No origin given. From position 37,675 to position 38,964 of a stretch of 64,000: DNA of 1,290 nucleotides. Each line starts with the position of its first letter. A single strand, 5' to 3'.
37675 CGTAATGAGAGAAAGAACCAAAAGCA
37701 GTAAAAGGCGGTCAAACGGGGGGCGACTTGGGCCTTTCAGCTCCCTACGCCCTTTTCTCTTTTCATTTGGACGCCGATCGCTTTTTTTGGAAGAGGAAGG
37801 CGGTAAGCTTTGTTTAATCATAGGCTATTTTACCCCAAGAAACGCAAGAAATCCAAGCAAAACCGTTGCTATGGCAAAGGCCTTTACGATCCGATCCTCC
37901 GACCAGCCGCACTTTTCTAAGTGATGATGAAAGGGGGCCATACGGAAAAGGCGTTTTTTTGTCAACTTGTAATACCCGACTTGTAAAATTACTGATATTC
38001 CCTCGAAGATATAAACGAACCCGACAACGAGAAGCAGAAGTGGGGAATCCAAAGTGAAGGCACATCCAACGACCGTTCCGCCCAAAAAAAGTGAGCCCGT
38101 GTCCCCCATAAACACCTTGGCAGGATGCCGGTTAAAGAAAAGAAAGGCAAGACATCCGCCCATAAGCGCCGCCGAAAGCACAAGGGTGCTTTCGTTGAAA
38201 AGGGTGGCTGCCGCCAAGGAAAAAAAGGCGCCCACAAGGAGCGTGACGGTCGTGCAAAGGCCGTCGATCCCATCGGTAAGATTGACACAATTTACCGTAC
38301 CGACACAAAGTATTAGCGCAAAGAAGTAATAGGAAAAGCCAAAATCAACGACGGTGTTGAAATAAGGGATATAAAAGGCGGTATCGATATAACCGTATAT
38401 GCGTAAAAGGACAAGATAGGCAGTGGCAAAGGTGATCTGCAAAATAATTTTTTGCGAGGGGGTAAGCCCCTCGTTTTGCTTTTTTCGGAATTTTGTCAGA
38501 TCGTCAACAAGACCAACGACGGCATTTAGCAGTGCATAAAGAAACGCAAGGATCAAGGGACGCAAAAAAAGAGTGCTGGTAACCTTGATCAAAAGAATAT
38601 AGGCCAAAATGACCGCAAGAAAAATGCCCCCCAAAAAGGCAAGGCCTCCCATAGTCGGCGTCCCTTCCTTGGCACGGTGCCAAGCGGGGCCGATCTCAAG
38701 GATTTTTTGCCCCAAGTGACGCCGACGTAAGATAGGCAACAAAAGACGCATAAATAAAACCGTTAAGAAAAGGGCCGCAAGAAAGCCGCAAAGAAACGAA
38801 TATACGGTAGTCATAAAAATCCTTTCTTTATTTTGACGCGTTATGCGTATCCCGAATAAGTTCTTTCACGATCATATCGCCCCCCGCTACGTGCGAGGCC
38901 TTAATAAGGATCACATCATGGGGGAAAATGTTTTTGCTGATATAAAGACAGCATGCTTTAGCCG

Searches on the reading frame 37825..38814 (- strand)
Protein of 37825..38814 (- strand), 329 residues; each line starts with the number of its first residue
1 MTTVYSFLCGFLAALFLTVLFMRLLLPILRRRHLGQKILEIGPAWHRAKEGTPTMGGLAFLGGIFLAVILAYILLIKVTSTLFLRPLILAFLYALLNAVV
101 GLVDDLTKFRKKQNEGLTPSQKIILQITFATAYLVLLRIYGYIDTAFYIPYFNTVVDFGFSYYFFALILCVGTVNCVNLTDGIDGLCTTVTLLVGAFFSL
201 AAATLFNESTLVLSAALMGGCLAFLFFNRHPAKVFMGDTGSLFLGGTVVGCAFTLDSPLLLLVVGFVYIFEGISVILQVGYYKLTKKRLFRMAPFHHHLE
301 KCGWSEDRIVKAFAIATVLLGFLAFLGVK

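Call 43: search_protein_families(library=ncbifam, proteins=[window:37825-38814:-], max_evalue=1e-40)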
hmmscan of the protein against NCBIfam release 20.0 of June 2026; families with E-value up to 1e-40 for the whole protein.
window:37825-38814:- (329 aa): 1 family
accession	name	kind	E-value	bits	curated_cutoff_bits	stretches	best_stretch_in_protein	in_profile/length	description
TIGR00445.1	mraY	equivalog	1.3e-76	258.2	192.05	1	18-328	1-318/321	phospho-N-acetylmuramoyl-pentapeptide-transferase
